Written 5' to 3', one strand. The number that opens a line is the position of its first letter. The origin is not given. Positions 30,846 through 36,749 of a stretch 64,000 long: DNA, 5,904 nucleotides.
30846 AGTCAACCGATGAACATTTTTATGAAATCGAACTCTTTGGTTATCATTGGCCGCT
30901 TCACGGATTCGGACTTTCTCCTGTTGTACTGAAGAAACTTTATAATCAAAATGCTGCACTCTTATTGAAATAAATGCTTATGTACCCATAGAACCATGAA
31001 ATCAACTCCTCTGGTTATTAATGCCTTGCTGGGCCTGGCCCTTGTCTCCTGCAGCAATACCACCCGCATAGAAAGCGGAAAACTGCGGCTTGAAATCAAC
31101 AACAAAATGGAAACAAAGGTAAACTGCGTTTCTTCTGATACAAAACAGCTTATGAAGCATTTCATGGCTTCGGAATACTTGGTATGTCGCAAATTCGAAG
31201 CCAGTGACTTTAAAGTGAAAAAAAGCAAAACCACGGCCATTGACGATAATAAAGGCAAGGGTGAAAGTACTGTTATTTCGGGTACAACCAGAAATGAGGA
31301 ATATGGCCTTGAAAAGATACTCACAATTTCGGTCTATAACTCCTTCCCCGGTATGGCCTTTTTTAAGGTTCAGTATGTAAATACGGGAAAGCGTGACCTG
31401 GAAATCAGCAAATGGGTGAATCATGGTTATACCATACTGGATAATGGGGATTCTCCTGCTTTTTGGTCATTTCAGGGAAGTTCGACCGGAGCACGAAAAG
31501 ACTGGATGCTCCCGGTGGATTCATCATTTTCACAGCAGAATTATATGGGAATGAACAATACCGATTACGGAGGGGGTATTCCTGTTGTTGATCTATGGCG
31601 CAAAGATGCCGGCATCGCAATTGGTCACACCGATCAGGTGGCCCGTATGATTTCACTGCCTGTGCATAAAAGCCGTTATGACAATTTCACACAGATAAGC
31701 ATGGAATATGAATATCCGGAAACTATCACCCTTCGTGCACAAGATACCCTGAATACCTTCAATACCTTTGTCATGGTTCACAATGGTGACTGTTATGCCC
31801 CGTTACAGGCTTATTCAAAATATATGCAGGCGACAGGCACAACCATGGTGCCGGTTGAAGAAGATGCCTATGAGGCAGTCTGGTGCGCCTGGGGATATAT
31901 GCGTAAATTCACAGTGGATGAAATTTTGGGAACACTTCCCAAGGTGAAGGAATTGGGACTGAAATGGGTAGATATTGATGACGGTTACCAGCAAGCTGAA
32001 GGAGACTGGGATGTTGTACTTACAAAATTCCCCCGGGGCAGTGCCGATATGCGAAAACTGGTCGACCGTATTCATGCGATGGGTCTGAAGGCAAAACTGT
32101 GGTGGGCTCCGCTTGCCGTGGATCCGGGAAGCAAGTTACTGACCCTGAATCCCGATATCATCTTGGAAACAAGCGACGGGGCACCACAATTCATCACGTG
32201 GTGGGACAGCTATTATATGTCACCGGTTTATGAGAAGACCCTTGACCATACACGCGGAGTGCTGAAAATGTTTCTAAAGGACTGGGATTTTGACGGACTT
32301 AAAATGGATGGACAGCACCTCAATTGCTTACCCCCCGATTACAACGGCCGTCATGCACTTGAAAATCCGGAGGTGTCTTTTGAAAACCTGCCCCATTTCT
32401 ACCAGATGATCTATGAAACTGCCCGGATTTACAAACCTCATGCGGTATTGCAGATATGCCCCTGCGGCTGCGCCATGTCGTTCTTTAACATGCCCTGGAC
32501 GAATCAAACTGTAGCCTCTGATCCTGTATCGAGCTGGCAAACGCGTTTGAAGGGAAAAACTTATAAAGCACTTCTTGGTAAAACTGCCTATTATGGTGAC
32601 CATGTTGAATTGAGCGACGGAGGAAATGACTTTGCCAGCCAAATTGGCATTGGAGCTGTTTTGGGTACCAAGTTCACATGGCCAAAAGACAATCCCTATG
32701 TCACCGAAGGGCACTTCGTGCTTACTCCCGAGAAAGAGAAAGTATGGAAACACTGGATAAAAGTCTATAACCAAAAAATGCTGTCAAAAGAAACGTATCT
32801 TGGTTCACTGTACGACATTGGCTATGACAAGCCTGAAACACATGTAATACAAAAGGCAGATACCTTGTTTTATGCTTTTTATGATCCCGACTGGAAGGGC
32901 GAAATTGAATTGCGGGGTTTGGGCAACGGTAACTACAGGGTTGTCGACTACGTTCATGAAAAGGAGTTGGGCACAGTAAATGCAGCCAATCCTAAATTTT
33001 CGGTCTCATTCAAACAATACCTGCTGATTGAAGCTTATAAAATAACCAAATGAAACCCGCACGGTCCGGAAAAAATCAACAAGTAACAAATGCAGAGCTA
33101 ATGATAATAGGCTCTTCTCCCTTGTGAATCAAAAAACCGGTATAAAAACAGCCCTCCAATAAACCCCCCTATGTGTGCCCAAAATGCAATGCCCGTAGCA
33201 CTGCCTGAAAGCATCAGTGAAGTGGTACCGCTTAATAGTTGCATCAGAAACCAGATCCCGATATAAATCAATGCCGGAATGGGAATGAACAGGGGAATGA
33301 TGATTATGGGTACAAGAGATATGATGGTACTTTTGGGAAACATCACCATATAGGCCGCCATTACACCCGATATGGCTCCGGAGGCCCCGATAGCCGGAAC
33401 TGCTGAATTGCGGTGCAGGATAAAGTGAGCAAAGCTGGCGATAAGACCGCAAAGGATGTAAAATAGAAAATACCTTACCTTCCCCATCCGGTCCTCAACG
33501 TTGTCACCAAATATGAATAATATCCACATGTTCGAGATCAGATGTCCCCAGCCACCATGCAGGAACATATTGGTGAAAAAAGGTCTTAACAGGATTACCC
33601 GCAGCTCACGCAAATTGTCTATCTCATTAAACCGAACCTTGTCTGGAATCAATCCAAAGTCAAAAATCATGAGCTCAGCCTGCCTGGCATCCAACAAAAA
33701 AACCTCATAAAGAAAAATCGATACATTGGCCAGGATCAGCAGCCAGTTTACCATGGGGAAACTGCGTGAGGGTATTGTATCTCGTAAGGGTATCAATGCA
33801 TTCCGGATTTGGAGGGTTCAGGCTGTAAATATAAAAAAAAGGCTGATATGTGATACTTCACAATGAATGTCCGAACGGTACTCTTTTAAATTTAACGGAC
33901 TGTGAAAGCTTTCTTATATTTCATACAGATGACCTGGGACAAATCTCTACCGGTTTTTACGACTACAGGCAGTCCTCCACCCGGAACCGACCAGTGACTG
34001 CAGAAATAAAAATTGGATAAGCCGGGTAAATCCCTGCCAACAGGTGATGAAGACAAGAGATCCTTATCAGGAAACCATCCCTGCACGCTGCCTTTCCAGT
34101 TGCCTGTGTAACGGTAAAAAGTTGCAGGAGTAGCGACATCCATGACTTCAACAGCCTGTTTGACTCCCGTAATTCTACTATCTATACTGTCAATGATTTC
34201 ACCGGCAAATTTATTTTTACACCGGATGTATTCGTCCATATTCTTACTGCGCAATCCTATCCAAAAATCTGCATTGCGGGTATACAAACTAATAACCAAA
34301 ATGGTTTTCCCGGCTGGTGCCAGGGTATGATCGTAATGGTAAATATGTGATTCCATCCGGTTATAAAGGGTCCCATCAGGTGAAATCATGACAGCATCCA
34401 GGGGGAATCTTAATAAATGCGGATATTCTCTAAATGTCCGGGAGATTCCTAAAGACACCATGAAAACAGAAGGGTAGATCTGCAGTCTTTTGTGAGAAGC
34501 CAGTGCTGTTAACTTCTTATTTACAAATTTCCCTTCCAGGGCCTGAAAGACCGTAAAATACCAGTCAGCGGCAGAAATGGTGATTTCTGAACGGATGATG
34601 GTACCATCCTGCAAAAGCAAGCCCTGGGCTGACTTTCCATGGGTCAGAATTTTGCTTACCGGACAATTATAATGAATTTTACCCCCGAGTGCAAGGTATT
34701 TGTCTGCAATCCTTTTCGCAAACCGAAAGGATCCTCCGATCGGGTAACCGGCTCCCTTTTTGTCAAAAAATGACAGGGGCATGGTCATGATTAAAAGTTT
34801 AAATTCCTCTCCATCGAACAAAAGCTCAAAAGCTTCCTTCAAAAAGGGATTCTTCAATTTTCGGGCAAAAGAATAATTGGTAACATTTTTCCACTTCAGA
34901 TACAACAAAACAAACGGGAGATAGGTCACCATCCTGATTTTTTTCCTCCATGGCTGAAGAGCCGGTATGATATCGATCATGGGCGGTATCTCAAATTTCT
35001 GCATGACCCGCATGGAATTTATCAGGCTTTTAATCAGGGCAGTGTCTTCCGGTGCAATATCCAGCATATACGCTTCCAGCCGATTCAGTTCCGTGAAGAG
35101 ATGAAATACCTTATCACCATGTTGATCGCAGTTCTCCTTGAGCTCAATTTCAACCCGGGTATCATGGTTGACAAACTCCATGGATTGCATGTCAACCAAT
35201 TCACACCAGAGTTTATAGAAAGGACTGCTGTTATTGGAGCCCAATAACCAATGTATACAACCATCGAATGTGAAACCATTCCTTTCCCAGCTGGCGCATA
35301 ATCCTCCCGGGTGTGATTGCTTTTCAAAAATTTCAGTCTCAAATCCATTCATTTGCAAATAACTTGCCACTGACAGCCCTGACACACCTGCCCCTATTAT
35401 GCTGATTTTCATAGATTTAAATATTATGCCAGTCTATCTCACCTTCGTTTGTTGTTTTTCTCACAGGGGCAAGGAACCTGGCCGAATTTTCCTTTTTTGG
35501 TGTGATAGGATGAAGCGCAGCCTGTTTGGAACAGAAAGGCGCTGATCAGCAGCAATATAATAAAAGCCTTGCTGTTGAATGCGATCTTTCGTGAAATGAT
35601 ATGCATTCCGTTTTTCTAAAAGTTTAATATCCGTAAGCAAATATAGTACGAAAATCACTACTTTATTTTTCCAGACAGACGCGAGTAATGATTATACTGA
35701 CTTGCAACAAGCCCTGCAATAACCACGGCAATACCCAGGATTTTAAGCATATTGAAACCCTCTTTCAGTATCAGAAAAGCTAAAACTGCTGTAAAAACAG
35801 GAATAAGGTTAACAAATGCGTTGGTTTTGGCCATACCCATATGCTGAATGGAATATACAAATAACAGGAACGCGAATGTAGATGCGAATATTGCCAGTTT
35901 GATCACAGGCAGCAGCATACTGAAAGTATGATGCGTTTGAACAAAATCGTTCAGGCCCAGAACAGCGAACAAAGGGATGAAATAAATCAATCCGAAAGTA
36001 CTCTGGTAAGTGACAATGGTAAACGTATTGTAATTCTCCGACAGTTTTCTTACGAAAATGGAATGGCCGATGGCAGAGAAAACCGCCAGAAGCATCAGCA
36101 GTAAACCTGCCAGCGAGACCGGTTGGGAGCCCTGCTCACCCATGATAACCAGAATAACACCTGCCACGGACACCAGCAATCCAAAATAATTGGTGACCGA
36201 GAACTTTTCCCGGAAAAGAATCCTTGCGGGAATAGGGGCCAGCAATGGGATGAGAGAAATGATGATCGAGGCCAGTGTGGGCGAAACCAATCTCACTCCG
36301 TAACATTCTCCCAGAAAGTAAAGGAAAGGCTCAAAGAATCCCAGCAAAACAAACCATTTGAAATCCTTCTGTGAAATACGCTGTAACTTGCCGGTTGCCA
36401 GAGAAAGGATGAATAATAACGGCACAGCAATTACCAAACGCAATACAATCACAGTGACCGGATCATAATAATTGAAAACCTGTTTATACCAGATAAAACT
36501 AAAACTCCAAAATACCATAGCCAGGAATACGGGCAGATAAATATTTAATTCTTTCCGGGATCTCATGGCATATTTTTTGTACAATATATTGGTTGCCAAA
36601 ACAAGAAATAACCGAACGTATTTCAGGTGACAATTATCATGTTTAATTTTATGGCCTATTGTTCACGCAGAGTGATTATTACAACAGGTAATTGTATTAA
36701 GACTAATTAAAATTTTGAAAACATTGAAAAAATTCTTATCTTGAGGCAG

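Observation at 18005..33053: SusC/SusD glycan-import locus wired to a DeoR-controlled AgaS-AgaZ-PfkB-KbaY (tagatose-bisphosphate) operon, with no initial kinase or canonical deacetylase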

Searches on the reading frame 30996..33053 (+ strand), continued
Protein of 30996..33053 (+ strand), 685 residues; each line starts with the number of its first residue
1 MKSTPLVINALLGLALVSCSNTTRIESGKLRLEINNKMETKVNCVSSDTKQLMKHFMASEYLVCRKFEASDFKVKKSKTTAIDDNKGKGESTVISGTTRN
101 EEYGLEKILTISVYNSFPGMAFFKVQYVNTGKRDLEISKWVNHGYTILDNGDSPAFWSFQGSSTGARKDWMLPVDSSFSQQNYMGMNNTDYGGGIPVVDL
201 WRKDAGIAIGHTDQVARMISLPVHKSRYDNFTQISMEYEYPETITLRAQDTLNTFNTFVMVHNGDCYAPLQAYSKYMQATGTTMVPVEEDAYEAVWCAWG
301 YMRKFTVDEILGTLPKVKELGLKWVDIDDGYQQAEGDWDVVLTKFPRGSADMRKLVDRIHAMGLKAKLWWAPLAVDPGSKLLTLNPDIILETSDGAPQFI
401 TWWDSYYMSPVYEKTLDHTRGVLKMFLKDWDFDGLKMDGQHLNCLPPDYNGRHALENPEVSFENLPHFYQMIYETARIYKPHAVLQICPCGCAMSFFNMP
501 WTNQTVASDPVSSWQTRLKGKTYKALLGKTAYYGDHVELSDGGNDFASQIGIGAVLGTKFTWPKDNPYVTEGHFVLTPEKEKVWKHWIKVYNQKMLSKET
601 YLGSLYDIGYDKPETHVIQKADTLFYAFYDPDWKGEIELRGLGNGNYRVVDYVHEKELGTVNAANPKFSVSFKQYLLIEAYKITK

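Call 48: search_protein_families(library=ncbifam, proteins=[L041:1210-2172:-, L041:2202-3353:-, L041:3373-4659:-, L041:8736-9845:+, L041:9914-12055:+, window:30996-33053:+, L023:5198-6727:+, L013:17999-19516:-, L017:3413-4957:-, L058:8240-9958:+], max_evalue=0.00001)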
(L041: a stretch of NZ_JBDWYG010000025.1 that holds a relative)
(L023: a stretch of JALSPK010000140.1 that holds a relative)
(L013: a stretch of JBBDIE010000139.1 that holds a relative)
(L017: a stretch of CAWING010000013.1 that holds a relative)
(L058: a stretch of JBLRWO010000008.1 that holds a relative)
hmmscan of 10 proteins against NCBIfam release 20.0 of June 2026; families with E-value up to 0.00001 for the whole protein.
L041:1210-2172:- (320 aa): 1 family
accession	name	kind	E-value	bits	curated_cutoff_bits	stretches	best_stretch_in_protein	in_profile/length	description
NF046058.1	NagK_SO3507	equivalog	2.6e-23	82.9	370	1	1-302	10-291/295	N-acetylglucosamine kinase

L041:2202-3353:- (383 aa): 5 families
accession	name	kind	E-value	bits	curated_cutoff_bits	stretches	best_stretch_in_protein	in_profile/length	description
TIGR02815.1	agaS_fam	subfamily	2.1e-145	484.4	529.2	1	16-382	2-371/372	putative sugar isomerase, AgaS family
NF041128.1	glucosaP_deam_GlmD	equivalog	2.2e-29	102.7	580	1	21-367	5-316/323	glucosamine-6-phosphate deaminase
TIGR01135.1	glmS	equivalog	5.7e-16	58.1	418.05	1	17-365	251-597/607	glutamine--fructose-6-phosphate transaminase (isomerizing)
NF001484.0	PRK00331.1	subfamily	4.4e-14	51.8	381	1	17-365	252-591/601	isomerizing glutamine--fructose-6-phosphate transaminase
NF046059.1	NagB_SO3506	equivalog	5.2e-06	26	430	1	108-300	88-272/330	glucosamine-6-phosphate deaminase NagB-II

L041:3373-4659:- (428 aa): 3 families
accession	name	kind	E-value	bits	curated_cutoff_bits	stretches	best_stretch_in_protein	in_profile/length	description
TIGR02810.1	agaZ_gatZ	equivalog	3.7e-179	596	568.8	1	6-422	2-419/420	D-tagatose-bisphosphate aldolase, class II, non-catalytic subunit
NF012002.0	PRK15458.1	equivalog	4e-169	563.2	707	1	1-425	1-426/428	tagatose-bisphosphate aldolase subunit KbaZ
NF011626.0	PRK15052.1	equivalog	3.8e-150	500.3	579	1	6-424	3-420/421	tagatose-bisphosphate aldolase subunit GatZ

L041:8736-9845:+ (369 aa): 0 families

L041:9914-12055:+ (713 aa): 1 family
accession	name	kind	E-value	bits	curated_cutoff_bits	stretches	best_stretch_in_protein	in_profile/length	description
NF053652.1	BtArabpyrBAD1528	equivalog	2.3e-07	29.2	1100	1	351-515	359-515/730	beta-L-arabinopyranosidase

window:30996-33053:+ (685 aa): 0 families

L023:5198-6727:+ (509 aa): 0 families

L013:17999-19516:- (505 aa): 2 families
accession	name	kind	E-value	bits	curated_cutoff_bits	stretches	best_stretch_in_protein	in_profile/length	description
TIGR04183.1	Por_Secre_tail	domain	8.1e-11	41.7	23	1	431-501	1-68/72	T9SS type A sorting domain-containing protein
NF038113.1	T9SSA_dep_M36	equivalog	2.5e-06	26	885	1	418-504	783-867/869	T9SS-dependent M36 family metallopeptidase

L017:3413-4957:- (514 aa): 0 families

L058:8240-9958:+ (572 aa): 1 family
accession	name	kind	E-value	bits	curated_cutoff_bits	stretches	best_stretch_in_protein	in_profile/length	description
TIGR04183.1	Por_Secre_tail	domain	1.5e-11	44.1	23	1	494-569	2-70/72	T9SS type A sorting domain-containing protein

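Call 56: search_solved_structures(query=L058:8240-9958:+, max_evalue=1)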
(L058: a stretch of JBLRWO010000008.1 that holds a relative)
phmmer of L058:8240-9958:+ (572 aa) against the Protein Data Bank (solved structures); distinct sequences matched with E-value up to 1: 0.

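Call 69: search_protein_families(library=pfam, proteins=[L021:15985-17259:+, L035:2249-3409:+, L037:6477-7535:+, L064:2144-2995:+, L053:5931-7496:+, L037:19231-20592:+, L048:15877-17019:+, L057:17083-18753:-, L071:6569-8110:+, L071:16319-17728:-], max_evalue=0.0001)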
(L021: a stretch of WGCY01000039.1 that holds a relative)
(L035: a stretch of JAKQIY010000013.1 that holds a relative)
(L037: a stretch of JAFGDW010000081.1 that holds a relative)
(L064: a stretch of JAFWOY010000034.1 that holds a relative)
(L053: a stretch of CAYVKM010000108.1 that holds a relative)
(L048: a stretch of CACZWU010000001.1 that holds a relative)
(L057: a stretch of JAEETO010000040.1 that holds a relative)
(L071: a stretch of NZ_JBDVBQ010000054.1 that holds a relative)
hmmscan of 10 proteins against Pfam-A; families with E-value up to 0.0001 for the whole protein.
L021:15985-17259:+ (424 aa): 1 family
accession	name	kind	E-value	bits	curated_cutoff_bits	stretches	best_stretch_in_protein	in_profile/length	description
PF07690.21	MFS_1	-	1e-25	90.8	33.4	1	20-376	2-339/347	Major Facilitator Superfamily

L035:2249-3409:+ (386 aa): 3 families
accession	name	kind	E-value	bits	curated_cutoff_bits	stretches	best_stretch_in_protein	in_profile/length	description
PF01833.30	TIG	-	1.2e-11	44.9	20.9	1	54-131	4-83/84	IPT/TIG domain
PF24684.1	Vgb_lyase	-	2.8e-07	30.1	50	1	145-320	98-282/290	Virginiamycin B lyase family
PF08450.18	SGL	-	4.3e-07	30.2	26.3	0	193-238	194-242/246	SMP-30/Gluconolactonase/LRE-like region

L037:6477-7535:+ (352 aa): 2 families
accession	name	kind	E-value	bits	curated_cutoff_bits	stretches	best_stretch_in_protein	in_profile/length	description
PF13385.13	Laminin_G_3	-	1.6e-18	67.8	27.6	1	81-238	4-143/151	Concanavalin A-like lectin/glucanases superfamily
PF18962.6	Por_Secre_tail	-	3.7e-07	30.8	27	1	266-350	1-75/75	Secretion system C-terminal sorting domain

L064:2144-2995:+ (283 aa): 0 families

L053:5931-7496:+ (521 aa): 2 families
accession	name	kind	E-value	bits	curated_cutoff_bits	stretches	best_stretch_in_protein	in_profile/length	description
PF00149.33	Metallophos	-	2e-16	61.4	21.5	1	143-305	17-190/191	Calcineurin-like phosphoesterase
PF16656.11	Pur_ac_phosph_N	-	2.3e-09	38.1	30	1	43-122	8-93/93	Purple acid Phosphatase, N-terminal domain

L037:19231-20592:+ (453 aa): 1 family
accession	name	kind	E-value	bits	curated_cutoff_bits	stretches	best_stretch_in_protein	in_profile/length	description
PF16116.10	DUF4832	-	5.6e-26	92.1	29.2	1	236-430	5-210/216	Domain of unknown function (DUF4832)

L048:15877-17019:+ (380 aa): 2 families
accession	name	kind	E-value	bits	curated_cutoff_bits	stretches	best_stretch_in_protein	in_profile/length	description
PF00245.25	Alk_phosphatase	-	1.2e-62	212.6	24.4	1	54-327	2-322/423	Alkaline phosphatase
PF01676.23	Metalloenzyme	-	1.1e-05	25.5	24.3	1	252-362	136-227/252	Metalloenzyme superfamily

L057:17083-18753:- (556 aa): 0 families

L071:6569-8110:+ (513 aa): 1 family
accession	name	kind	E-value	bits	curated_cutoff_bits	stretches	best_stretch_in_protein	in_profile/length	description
PF04820.20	Trp_halogenase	-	1.1e-117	394.2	21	1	7-462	1-446/458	Tryptophan halogenase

L071:16319-17728:- (469 aa): 2 families
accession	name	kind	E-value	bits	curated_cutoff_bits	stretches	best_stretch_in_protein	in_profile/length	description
PF00171.27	Aldedh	-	1.8e-81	274.5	23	1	31-441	45-461/461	Aldehyde dehydrogenase family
PF05893.19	LuxC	-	2.2e-06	27.3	21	1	111-277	82-259/401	Acyl-CoA reductase (LuxC)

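Call 83: search_solved_structures(query=A2, max_evalue=1)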
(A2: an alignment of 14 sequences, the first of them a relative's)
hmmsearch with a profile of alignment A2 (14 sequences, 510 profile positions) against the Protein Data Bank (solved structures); distinct sequences matched with E-value up to 1: 5.
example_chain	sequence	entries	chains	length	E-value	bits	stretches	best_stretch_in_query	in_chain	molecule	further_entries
9ass_C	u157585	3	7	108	0.0053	18.3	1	364-456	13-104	Extracellular Adherence Protein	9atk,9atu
8d4o_A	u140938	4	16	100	0.11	14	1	358-426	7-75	Extracellular Adherence Protein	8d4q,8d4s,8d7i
1yn3_A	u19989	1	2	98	0.24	12.8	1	358-437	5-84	truncated cell surface protein map-w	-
8d4u_C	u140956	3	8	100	0.28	12.6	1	358-431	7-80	Extracellular Adherence Protein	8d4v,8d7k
3e0y_A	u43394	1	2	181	0.62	11.5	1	371-444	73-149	Conserved domain protein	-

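Call 84: search_solved_structures(query=A3, max_evalue=1)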
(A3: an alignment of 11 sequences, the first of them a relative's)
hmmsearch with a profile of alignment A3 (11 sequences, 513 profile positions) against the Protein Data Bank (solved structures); distinct sequences matched with E-value up to 1: 0.
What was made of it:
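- Tried and rejected: DUF4874/DUF4832 and the unnamed families U11 and U17 gave no PDB sequence hits, even with profiles (calls 56, 83 and 84).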

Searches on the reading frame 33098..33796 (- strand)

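Call 4: search_protein_families(library=pfam, proteins=[window:33098-33796:-])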
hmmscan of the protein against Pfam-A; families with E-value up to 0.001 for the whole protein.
window:33098-33796:- (232 aa): 1 family
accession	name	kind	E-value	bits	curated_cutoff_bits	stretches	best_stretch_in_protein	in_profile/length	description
PF01694.28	Rhomboid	-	1.2e-34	120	22.6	1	73-219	7-137/143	Rhomboid domain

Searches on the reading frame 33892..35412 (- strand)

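Call 4: search_protein_families(library=pfam, proteins=[window:33892-35412:-])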
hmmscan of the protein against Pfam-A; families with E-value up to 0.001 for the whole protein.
window:33892-35412:- (506 aa): 3 families
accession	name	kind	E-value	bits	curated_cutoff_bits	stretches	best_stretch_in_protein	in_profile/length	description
PF01593.30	Amino_oxidase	-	1.8e-17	64.2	19.8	1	10-494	1-441/443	Flavin containing amine oxidoreductase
PF13450.12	NAD_binding_8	-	2.1e-17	63.6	21.9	1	5-69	1-65/68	NAD(P)-binding Rossmann-like domain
PF01266.30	DAO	-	4.9e-09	36.6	27.9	1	3-52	2-50/353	FAD dependent oxidoreductase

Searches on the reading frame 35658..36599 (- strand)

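Call 4: search_protein_families(library=pfam, proteins=[window:35658-36599:-])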
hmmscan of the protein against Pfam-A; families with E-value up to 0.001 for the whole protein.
window:35658-36599:- (313 aa): 3 families
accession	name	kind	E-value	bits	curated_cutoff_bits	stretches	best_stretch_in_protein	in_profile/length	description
PF00892.27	EamA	-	3.3e-44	150.9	28.2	2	21-152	4-134/135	EamA-like transporter family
PF03151.22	TPT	-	7.9e-08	32.5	30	1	33-235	16-221/291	Triose-phosphate Transporter family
PF08627.16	CRT-like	-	0.00035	20.1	26.9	0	166-301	2-139/335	CRT-like, chloroquine-resistance transporter-like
